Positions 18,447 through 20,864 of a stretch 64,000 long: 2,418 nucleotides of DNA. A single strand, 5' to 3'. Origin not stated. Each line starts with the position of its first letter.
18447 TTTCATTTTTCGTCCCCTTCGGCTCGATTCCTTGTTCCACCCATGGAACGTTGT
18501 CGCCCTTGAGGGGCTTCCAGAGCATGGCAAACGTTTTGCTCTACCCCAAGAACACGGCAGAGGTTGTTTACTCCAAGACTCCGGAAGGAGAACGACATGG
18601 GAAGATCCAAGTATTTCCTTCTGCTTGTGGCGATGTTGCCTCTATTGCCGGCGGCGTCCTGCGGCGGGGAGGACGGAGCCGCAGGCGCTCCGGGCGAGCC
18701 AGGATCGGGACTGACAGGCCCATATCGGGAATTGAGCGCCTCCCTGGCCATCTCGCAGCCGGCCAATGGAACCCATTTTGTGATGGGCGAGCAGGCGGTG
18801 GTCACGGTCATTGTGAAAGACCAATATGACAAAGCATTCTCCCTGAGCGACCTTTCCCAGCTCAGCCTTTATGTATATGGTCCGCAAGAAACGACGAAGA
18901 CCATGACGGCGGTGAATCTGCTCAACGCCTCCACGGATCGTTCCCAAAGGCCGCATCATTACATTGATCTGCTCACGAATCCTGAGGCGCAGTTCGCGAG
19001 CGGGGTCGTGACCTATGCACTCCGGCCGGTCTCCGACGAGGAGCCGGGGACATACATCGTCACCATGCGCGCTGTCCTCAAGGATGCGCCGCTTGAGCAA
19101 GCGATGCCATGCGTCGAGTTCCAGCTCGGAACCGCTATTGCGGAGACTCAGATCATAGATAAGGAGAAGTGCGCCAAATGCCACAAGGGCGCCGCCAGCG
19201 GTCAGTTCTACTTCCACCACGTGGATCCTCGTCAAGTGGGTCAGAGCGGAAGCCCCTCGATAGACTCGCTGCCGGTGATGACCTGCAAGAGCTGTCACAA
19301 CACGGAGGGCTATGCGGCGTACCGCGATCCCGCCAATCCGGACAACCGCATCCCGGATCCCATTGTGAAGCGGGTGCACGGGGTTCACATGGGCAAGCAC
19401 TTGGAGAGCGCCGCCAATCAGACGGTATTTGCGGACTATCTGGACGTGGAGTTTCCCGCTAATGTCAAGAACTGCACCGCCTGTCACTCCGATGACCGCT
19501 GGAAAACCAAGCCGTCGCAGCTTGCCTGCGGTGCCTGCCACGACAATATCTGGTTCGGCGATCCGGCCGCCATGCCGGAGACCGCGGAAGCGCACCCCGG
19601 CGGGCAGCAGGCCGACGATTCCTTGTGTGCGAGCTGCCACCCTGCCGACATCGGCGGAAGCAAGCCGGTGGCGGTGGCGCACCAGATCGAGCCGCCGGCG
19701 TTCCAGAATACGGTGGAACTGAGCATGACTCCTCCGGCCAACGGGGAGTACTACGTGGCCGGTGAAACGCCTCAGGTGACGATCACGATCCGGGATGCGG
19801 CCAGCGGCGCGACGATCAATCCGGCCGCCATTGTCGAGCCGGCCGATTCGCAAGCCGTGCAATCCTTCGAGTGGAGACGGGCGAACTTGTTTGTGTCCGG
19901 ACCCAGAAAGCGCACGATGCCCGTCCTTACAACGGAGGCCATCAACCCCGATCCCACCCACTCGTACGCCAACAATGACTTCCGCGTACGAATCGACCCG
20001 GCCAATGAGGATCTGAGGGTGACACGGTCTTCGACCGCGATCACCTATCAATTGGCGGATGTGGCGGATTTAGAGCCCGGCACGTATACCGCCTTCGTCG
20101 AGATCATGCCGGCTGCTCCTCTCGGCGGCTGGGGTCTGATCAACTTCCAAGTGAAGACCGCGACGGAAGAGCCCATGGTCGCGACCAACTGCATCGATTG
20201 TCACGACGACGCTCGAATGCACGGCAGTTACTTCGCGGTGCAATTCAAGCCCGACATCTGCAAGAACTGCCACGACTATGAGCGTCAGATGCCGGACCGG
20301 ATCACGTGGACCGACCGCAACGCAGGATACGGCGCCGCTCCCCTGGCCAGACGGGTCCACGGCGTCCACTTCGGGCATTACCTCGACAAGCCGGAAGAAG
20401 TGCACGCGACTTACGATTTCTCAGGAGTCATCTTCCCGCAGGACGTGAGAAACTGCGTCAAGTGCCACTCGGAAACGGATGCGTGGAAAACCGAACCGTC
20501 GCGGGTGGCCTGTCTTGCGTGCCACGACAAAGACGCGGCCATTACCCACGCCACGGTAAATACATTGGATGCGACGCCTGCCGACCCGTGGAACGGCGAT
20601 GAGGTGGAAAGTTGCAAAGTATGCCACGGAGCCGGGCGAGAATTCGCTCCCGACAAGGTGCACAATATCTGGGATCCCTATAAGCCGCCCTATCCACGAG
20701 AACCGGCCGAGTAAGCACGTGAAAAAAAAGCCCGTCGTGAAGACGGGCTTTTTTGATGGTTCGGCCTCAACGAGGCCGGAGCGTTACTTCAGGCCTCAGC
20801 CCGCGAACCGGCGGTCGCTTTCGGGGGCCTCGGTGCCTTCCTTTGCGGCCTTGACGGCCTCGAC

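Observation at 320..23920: Contiguous ~24-kb EET supercluster: inner-membrane quinone module, maturation genes, outer-membrane conduit, second surface cytochrome and a dedicated two-component/sigma-54 circuit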

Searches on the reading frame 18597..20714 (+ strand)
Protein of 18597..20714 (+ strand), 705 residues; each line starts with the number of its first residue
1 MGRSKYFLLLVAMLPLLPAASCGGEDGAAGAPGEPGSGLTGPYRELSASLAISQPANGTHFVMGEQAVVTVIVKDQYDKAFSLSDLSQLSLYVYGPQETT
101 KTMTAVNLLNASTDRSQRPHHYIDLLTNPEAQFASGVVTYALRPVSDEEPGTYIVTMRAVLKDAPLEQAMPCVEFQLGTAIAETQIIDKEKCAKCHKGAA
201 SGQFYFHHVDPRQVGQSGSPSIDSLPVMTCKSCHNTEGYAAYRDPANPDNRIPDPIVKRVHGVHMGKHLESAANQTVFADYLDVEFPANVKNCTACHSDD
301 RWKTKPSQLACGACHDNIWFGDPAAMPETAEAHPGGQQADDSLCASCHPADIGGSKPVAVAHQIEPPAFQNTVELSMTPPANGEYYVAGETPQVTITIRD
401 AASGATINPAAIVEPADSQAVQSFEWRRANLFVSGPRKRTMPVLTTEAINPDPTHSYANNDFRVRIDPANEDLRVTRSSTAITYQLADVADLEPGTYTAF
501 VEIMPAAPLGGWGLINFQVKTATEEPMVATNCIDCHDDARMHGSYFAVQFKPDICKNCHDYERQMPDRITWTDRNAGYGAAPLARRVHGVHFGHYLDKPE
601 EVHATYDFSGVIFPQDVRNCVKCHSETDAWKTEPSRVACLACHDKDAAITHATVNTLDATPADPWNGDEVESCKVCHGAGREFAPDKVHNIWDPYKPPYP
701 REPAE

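Call 6: search_protein_families(library=pfam, proteins=[window:18597-20714:+], max_evalue=0.01)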
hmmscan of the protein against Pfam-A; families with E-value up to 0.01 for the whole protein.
window:18597-20714:+ (705 aa): 7 families
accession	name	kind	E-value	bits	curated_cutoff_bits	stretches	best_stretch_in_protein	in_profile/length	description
PF22113.1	Mtrc-MtrF_II-IV_dom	-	1e-26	94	30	2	530-690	7-176/176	Outer membrane cytochrome MtrC/MtrF-like, domains II/IV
PF14522.11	Cytochrome_C7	-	1.9e-13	50.4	24.8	0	307-350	12-50/67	Cytochrome c7 and related cytochrome c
PF14537.11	Cytochrom_c3_2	-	8.7e-13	49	25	2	619-678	8-65/79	Cytochrome c3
PF09699.15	Paired_CXXCH_1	-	1.5e-07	31.4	20.6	1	526-563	3-40/41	Doubled CXXCH motif (Paired_CXXCH_1)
PF02085.21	Cytochrom_CIII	-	0.00014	22.6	22.9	0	290-350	31-84/101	Class III cytochrome C family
PF23616.1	Ig_GEX2_N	-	0.0044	17.6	27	0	51-90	4-46/105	GEX2 N-terminal Ig-like domain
PF01844.29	HNH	-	0.0092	16.6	21.4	1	192-238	1-45/47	HNH endonuclease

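Call 7: search_protein_families(library=ncbifam, proteins=[window:18597-20714:+], max_evalue=0.01)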
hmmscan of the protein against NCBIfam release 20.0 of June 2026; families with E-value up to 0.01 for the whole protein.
window:18597-20714:+ (705 aa): 2 families
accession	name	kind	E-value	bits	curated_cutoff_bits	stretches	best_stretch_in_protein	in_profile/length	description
TIGR03507.1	decahem_SO1788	subfamily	3.1e-48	164.7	209.3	3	175-407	144-359/672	OmcA/MtrC family decaheme c-type cytochrome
TIGR03508.1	decahem_SO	subfamily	0.00018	21.1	192.2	0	229-351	4-127/258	DmsE family decaheme c-type cytochrome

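Call 35: search_solved_structures(query=window:18597-20714:+, max_evalue=0.01)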
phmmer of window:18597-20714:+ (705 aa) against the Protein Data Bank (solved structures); distinct sequences matched with E-value up to 0.01: 1.
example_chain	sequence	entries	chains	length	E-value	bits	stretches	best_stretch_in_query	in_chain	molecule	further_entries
3pmq_A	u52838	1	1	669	4.4e-11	45.2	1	225-691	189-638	Decaheme cytochrome c MtrF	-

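Call 82: find_homologous_proteins(query=window:18597-20714:+, max_evalue=1e-10)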
Query window:18597-20714:+ (705 aa): 412 proteins with E <= 1e-10 among 8000 candidates; the best 120 are listed.
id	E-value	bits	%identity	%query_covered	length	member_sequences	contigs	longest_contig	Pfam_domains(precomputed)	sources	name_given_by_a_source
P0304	0.0e+0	1668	100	100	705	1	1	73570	PF09699.16,PF14537.12,PF14522.12,PF22113.2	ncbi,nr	ncbi:MAG: hypothetical protein HY716_08435 [Planctomycetes bacterium]|nr:hypothetical protein [Planc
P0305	0.0e+0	1066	65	100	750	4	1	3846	PF14537.12,PF14522.12,PF22113.2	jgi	jgi:hypothetical protein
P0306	0.0e+0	1030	62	99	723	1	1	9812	PF14537.12,PF14522.12,PF22113.2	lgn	-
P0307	0.0e+0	1028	66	93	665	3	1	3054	PF09699.16,PF14537.12,PF14522.12,PF22113.2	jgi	jgi:hypothetical protein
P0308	0.0e+0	1022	65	93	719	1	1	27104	PF14537.12,PF14522.12,PF22113.2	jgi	jgi:Outer membrane cytochrome MtrC/MtrF-like, domains II/IV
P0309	0.0e+0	1020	65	93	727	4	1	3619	PF14537.12,PF14522.12,PF22113.2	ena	-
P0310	1.7e-296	1004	63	95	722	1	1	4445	PF09699.16,PF14537.12,PF14522.12,PF22113.2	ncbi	-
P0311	3.2e-296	1003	64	92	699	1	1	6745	PF09699.16,PF14537.12,PF14522.12,PF22113.2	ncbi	-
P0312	4.0e-296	1002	63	95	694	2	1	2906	PF14537.12,PF14522.12,PF22113.2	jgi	-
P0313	2.6e-292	990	60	100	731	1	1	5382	PF14537.12,PF02085.22,PF14522.12,PF22113.2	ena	-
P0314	2.0e-288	977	62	93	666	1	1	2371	PF09699.16,PF14537.12,PF14522.12,PF22113.2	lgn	-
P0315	5.7e-288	975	62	95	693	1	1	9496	PF14537.12,PF14522.12,PF22113.2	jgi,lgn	-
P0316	9.7e-286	968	63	94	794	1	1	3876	PF09699.16,PF14537.12,PF00404.25,PF14522.12,PF22113.2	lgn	-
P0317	2.3e-281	954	60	100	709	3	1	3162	PF14537.12,PF02085.22,PF14522.12,PF22113.2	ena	-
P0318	8.2e-281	952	61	93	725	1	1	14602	PF09699.16,PF14537.12,PF14522.12,PF22113.2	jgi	jgi:Outer membrane cytochrome MtrC/MtrF-like, domains II/IV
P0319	5.6e-278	942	60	93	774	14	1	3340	PF09699.16,PF14537.12,PF14522.12,PF22113.2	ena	-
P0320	3.4e-277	940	61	95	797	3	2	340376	PF14537.12,PF14522.12,PF22113.2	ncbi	-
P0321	2.1e-276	937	61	94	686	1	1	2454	PF09699.16,PF14537.12,PF14522.12,PF22113.2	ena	-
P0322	1.8e-275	934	61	94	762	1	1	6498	PF01391.24,PF14537.12,PF14522.12,PF22113.2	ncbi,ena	-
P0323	5.7e-274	929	61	94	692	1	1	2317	PF09699.16,PF14537.12,PF02085.22,PF14522.12,PF22113.2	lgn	-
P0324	2.3e-271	921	57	98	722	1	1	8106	PF09699.16,PF14537.12,PF14522.12,PF22113.2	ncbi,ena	ncbi:MAG: hypothetical protein AABZ77_06265 [Chloroflexota bacterium]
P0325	3.1e-271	920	58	100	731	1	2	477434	PF14537.12,PF14522.12,PF22113.2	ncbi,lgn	-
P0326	4.8e-269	913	61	92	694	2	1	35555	PF09699.16,PF14537.12,PF02085.22,PF14522.12,PF22113.2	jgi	-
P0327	5.6e-269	913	61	93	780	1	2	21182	PF14537.12,PF14522.12,PF22113.2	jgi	jgi:hypothetical protein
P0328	6.4e-268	909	58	96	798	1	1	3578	PF01391.24,PF14537.12,PF02085.22,PF14522.12,PF22113.2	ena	-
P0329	3.8e-267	907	58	94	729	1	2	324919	PF14537.12,PF14522.12,PF22113.2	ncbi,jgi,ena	-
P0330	1.5e-266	905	58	99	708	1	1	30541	PF14537.12,PF02085.22,PF14522.12,PF22113.2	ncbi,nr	ncbi:MAG: hypothetical protein HYX94_04160 [Chloroflexi bacterium]|nr:hypothetical protein [Chlorofl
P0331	7.5e-265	899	59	92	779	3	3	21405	PF09699.16,PF14537.12,PF02085.22,PF14522.12,PF22113.2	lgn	-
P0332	1.1e-264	898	60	94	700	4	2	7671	PF14537.12,PF02085.22,PF14522.12,PF22113.2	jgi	-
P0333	7.7e-264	896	59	93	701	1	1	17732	PF14537.12,PF14522.12,PF22113.2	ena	-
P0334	2.4e-263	894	58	93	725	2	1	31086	PF09699.16,PF14537.12,PF14522.12,PF22113.2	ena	-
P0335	6.2e-261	886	57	99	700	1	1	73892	PF14537.12,PF14522.12,PF22113.2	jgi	jgi:hypothetical protein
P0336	8.9e-260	882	57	92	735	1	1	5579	PF09699.16,PF14537.12,PF14522.12,PF22113.2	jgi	jgi:hypothetical protein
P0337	3.2e-258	877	59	93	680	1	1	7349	PF09699.16,PF14537.12,PF02085.22,PF14522.12,PF22113.2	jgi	jgi:hypothetical protein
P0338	1.5e-257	875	58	94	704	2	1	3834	PF14537.12,PF14522.12,PF22113.2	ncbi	-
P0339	2.1e-257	874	66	80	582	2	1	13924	PF14537.12,PF14522.12,PF22113.2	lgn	-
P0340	2.8e-257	874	56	99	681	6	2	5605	PF14537.12,PF14522.12,PF22113.2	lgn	-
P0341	3.3e-254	864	55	93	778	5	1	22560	PF14537.12,PF02085.22,PF14522.12,PF22113.2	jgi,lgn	jgi:hypothetical protein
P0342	4.7e-253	860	56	93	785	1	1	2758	PF14537.12,PF02085.22,PF14522.12,PF22113.2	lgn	-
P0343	1.3e-252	859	57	94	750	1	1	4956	PF09699.16,PF14537.12,PF14522.12,PF22113.2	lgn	-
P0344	1.6e-252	858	57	94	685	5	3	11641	PF14537.12,PF02085.22,PF14522.12,PF22113.2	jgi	jgi:hypothetical protein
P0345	3.6e-252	857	57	92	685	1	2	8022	PF14537.12,PF02085.22,PF14522.12,PF22113.2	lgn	-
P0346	3.8e-252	857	58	94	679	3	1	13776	PF14537.12,PF14522.12,PF22113.2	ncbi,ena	-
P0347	3.9e-252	857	58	93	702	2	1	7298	PF14537.12,PF14522.12,PF22113.2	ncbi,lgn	-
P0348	8.5e-252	856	57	95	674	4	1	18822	PF14537.12,PF14522.12,PF22113.2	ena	-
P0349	2.2e-251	854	56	95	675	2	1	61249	PF14537.12,PF02085.22,PF14522.12,PF22113.2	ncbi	-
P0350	1.5e-250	852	56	92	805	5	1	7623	PF02085.22,PF14522.12,PF22113.2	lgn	-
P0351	1.7e-249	848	62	84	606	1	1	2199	PF09699.16,PF14537.12,PF14522.12,PF22113.2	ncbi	ncbi:MAG: hypothetical protein AAB303_04565, partial [Chloroflexota bacterium]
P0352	3.2e-249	847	55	99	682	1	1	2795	PF14537.12,PF14522.12,PF22113.2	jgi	jgi:hypothetical protein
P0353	1.8e-248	845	55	98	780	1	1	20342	PF01391.24,PF14537.12,PF02085.22,PF14522.12,PF22113.2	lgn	-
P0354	3.1e-248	844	55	93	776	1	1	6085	PF09699.16,PF14537.12,PF02085.22,PF14522.12,PF22113.2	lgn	-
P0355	3.8e-248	844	57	94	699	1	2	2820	PF14537.12,PF02085.22,PF14522.12,PF22113.2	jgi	jgi:hypothetical protein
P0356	3.8e-247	840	55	100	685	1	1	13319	PF14537.12,PF14522.12,PF22113.2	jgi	-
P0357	6.8e-247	840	56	94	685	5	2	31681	PF14537.12,PF02085.22,PF14522.12,PF22113.2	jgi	jgi:hypothetical protein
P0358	1.1e-246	839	55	93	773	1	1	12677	PF09699.16,PF14537.12,PF02085.22,PF14522.12,PF22113.2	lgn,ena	-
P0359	1.4e-246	839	56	93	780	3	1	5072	PF01391.24,PF14537.12,PF02085.22,PF14522.12,PF22113.2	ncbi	-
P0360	2.8e-246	838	56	95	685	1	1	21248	PF14537.12,PF14522.12,PF22113.2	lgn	-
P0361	4.9e-246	837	56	93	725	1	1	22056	PF09699.16,PF14537.12,PF14522.12,PF22113.2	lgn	-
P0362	7.2e-245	833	56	58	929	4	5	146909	PF09699.16,PF14537.12,PF17802.8,PF14522.12,PF22113.2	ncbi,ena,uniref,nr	ncbi:MAG: hypothetical protein A3C43_03765 [Candidatus Schekmanbacteria bacterium RIFCSPHIGHO2_02_FU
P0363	3.7e-244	831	56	94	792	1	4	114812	PF01391.24,PF14537.12,PF14522.12,PF22113.2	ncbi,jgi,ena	-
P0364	1.6e-242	825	56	94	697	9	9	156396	PF14537.12,PF14522.12,PF22113.2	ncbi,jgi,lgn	jgi:hypothetical protein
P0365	1.6e-242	825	54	95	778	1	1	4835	PF09699.16,PF14537.12,PF02085.22,PF14522.12,PF22113.2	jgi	jgi:hypothetical protein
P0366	2.4e-242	825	56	96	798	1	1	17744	PF09699.16,PF00404.25,PF23616.2,PF14522.12,PF22113.2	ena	-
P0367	1.0e-241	822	54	96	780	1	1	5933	PF01391.24,PF14537.12,PF14522.12,PF22113.2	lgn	-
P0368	1.0e-239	816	54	97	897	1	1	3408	PF14537.12,PF14522.12,PF22113.2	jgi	-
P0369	2.9e-239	814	55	94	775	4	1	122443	PF09699.16,PF14537.12,PF02085.22,PF14522.12,PF22113.2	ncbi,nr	ncbi:MAG: hypothetical protein H7A47_12605 [Verrucomicrobiales bacterium]|nr:hypothetical protein [V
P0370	1.7e-238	812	54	93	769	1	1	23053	PF09699.16,PF14537.12,PF02085.22,PF14522.12,PF22113.2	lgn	-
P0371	6.6e-237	807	54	96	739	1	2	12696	PF01391.24,PF09699.16,PF14537.12,PF23616.2,PF14522.12,PF22113.2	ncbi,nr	ncbi:MAG: cytochrome c3 family protein [Dehalococcoidia bacterium]|nr:cytochrome c3 family protein [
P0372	9.7e-237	806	55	93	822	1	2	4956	PF14537.12,PF02085.22,PF14522.12,PF22113.2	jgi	jgi:hypothetical protein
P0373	2.4e-236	805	55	93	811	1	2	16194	PF14522.12,PF22113.2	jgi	-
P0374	3.6e-235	801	55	93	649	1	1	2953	PF14537.12,PF14522.12,PF22113.2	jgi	-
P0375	3.5e-234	798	52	59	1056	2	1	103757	PF14537.12,PF14522.12,PF22113.2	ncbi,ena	-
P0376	7.9e-233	793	53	92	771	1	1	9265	PF14537.12,PF02085.22,PF14522.12,PF22113.2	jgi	-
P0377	1.6e-232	792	53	93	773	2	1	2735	PF14537.12,PF02085.22,PF14522.12,PF22113.2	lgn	-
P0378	5.9e-232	790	52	95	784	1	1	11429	PF14537.12,PF02085.22,PF14522.12,PF22113.2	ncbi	-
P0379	1.1e-231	789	55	93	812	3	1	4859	PF14537.12,PF14522.12,PF22113.2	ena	-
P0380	2.9e-231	788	52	92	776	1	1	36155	PF09699.16,PF14537.12,PF02085.22,PF14522.12,PF22113.2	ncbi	-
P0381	9.2e-231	786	53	92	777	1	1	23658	PF14537.12,PF02085.22,PF14522.12,PF22113.2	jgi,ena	-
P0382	5.0e-230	784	53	93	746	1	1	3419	PF01391.24,PF14537.12,PF14522.12,PF22113.2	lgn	-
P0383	9.5e-229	780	54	64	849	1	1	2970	PF09699.16,PF14537.12,PF02085.22,PF14522.12,PF22113.2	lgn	-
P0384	1.1e-228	780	54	92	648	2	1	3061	PF09699.16,PF14537.12,PF14522.12,PF22113.2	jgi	-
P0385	1.3e-228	779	52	95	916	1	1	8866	PF14537.12,PF14522.12,PF22113.2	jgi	jgi:hypothetical protein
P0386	3.3e-228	778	52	97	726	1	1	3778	PF14537.12,PF02085.22,PF14522.12,PF22113.2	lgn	-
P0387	1.0e-227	776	53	92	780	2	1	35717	PF14537.12,PF14522.12,PF22113.2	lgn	-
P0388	4.0e-227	774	52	93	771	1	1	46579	PF09699.16,PF14537.12,PF14522.12,PF22113.2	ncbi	-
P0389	4.5e-227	774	57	57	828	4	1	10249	PF09699.16,PF14537.12,PF14522.12,PF22113.2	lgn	-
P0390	1.6e-226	772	51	98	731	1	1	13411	PF09699.16,PF14522.12,PF22113.2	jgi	jgi:hypothetical protein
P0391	3.6e-226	771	46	64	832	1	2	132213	PF14537.12,PF14522.12,PF22113.2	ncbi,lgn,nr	ncbi:MAG: cytochrome c3 family protein [Nitrospirae bacterium]|nr:cytochrome c3 family protein [Nitr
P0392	6.4e-226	770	54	93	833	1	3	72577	PF14537.12,PF14522.12,PF22113.2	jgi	jgi:hypothetical protein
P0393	8.6e-226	770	52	92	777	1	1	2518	PF14537.12,PF02085.22,PF14522.12,PF22113.2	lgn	-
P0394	1.7e-224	766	52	92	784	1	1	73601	PF14537.12,PF14522.12,PF22113.2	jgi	jgi:hypothetical protein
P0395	2.3e-224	765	51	95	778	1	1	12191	PF14537.12,PF14522.12,PF22113.2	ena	-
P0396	2.8e-224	765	52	95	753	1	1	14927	PF01391.24,PF09699.16,PF14537.12,PF14522.12,PF22113.2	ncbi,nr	ncbi:MAG: hypothetical protein HYX90_06370 [Chloroflexi bacterium]|nr:hypothetical protein [Chlorofl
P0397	4.2e-224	764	51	96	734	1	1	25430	PF14537.12,PF02085.22,PF14522.12,PF22113.2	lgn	-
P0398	4.3e-224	764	57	85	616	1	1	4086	PF09699.16,PF14537.12,PF14522.12,PF22113.2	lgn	-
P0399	7.6e-224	763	50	94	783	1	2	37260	PF14537.12,PF14522.12,PF22113.2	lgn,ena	-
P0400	1.2e-223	763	52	93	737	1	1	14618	PF14537.12,PF14522.12,PF22113.2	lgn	-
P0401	2.3e-223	762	53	92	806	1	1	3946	PF14537.12,PF02085.22,PF14522.12,PF22113.2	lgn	-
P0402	2.6e-222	758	53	60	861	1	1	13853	PF14537.12,PF14522.12,PF22113.2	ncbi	-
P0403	8.4e-222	757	49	99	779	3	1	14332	PF14537.12,PF14522.12,PF22113.2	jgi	jgi:hypothetical protein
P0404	2.1e-221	755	51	93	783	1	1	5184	PF14537.12,PF14522.12,PF22113.2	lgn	-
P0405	3.6e-221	755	41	88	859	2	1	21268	PF14537.12,PF14522.12,PF22113.2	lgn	-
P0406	1.3e-220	753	54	57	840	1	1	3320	PF09699.16,PF14537.12,PF02085.22,PF14522.12,PF22113.2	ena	-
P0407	1.7e-220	752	51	98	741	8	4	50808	PF01391.24,PF09699.16,PF14537.12,PF02085.22,PF14522.12,PF22113.2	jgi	jgi:hypothetical protein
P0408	3.9e-220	751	50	93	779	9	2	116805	PF09699.16,PF14537.12,PF02085.22,PF14522.12,PF22113.2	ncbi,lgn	-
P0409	1.1e-219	750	51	95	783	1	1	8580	PF14537.12,PF14522.12,PF22113.2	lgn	-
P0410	1.1e-219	750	55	57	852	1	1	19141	PF14537.12,PF14522.12,PF22113.2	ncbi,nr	ncbi:MAG: hypothetical protein HY687_03910 [Chloroflexi bacterium]|nr:hypothetical protein [Chlorofl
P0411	1.5e-219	749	51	56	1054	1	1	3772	PF09699.16,PF14537.12,PF14522.12,PF22113.2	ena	-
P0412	1.6e-219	749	48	99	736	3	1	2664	PF09699.16,PF14537.12,PF14522.12,PF22113.2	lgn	-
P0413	1.8e-219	749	51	93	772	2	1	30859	PF14537.12,PF14522.12,PF22113.2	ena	-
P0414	2.7e-219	748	52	64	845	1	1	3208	PF14537.12,PF14522.12,PF22113.2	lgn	-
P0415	1.6e-218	746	50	97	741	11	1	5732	PF01391.24,PF09699.16,PF14537.12,PF14522.12,PF22113.2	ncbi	-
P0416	3.9e-218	745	51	94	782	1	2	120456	PF14537.12,PF14522.12,PF22113.2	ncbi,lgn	-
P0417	1.9e-217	742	52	63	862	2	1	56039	PF14537.12,PF14522.12,PF22113.2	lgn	-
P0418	3.0e-217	742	51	94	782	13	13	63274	PF14537.12,PF14522.12,PF22113.2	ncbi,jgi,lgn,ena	ncbi:MAG: hypothetical protein ABSC03_11650 [Verrucomicrobiota bacterium]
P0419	8.0e-217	740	54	60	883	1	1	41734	PF14537.12,PF14522.12,PF22113.2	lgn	-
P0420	2.4e-216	739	51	92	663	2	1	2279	PF09699.16,PF14537.12,PF14522.12,PF22113.2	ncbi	-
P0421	3.7e-216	738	54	89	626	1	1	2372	PF14537.12,PF02085.22,PF14522.12,PF22113.2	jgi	jgi:hypothetical protein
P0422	2.8e-215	735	52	60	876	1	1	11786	PF01391.24,PF14537.12,PF14522.12,PF22113.2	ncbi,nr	ncbi:MAG: hypothetical protein HW388_1250 [Dehalococcoidia bacterium]|nr:hypothetical protein [Dehal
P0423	3.0e-215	735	54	63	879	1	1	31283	PF09699.16,PF14537.12,PF14522.12,PF22113.2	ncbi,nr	ncbi:MAG: hypothetical protein HW402_396 [Dehalococcoidales bacterium]|nr:hypothetical protein [Deha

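Call 83: find_encoding_contigs(protein=P0308, flank=8000, max_places=1)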
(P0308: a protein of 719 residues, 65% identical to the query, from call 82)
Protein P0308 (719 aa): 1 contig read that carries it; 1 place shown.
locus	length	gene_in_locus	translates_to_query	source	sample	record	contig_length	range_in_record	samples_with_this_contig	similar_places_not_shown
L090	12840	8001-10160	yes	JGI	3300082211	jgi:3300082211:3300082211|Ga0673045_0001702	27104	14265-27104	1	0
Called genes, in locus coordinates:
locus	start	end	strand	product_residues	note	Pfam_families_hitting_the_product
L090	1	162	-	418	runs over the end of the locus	PF00383:dCMP_cyt_deam_1, PF14437:MafB19-deam, PF14439:Bd3614-deam (faint)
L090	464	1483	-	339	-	PF01156:IU_nuc_hydro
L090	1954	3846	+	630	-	-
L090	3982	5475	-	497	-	PF00884:Sulfatase, PF01663:Phosphodiest (faint), PF16347:SGSH_C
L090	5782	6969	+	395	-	PF08448:PAS_4, PF13426:PAS_9 (faint), PF07730:HisKA_3, PF13581:HATPase_c_2 (weak), PF02518:HATPase_c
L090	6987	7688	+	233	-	PF00072:Response_reg, PF08281:Sigma70_r4_2 (weak), PF00196:GerE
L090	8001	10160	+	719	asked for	PF14522:Cytochrome_C7 (faint), PF14537:Cytochrom_c3_2 (faint), PF22113:Mtrc-MtrF_II-IV_dom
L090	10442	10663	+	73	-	-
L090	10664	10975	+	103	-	-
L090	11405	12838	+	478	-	?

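Call 84: find_encoding_contigs(protein=P0320, flank=8000, max_places=1)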
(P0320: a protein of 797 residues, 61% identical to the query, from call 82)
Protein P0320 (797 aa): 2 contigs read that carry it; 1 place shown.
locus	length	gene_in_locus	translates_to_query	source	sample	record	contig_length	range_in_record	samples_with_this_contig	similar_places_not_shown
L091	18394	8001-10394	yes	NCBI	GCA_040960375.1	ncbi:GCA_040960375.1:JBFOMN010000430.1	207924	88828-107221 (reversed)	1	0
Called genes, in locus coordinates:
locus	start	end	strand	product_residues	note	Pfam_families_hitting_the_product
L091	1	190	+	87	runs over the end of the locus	-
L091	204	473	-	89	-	-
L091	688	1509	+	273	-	PF00899:ThiF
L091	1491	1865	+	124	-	-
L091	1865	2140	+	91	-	-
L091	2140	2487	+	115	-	-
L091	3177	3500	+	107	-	-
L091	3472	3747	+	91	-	-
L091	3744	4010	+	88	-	-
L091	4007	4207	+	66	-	-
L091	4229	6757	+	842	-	PF01935:DUF87 (weak), PF10412:TrwB_AAD_bind (faint), PF12846:AAA_10 (faint), PF05872:HerA_C (weak)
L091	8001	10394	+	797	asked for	PF14522:Cytochrome_C7 (faint), PF14537:Cytochrom_c3_2 (faint), PF22113:Mtrc-MtrF_II-IV_dom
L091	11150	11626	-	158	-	-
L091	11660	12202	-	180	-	-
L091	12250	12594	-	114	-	-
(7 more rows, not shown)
